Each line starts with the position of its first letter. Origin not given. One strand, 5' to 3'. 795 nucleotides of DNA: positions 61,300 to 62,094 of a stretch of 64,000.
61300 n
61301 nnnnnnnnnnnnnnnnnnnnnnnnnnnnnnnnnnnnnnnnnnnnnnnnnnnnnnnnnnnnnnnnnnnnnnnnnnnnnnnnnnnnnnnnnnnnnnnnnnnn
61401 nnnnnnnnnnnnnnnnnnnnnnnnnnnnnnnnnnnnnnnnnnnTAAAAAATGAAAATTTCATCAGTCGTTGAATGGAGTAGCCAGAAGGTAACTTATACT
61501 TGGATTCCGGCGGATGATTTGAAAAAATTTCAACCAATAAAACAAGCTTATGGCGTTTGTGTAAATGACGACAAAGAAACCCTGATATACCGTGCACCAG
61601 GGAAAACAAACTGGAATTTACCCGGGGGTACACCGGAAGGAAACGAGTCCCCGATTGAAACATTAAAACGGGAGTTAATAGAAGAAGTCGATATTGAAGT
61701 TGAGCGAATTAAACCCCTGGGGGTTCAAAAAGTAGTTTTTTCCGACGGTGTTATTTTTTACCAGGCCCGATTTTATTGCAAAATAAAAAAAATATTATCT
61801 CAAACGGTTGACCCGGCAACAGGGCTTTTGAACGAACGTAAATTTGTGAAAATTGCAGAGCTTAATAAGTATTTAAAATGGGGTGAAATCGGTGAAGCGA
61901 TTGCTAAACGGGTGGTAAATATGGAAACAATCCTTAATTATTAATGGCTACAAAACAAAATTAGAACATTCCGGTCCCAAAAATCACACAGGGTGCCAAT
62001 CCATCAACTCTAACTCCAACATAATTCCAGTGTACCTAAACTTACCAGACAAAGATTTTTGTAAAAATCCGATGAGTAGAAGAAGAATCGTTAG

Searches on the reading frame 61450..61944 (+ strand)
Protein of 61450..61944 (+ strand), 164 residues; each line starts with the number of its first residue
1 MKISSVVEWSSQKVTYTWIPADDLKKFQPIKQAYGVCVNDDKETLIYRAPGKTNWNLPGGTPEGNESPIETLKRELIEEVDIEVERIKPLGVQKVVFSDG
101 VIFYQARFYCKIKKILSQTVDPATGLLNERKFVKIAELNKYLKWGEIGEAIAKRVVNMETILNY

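Call 82: search_protein_families(library=pfam, proteins=[window:61450-61944:+], max_evalue=0.001)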
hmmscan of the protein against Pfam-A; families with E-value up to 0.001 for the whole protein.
window:61450-61944:+ (164 aa): 2 families
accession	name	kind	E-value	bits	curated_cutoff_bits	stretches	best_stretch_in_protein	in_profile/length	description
PF00293.34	NUDIX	-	2.2e-11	44.4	21.1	1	33-138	5-118/134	NUDIX domain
PF14815.12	NUDIX_4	-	0.00075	19.7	35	0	34-141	2-101/113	NUDIX domain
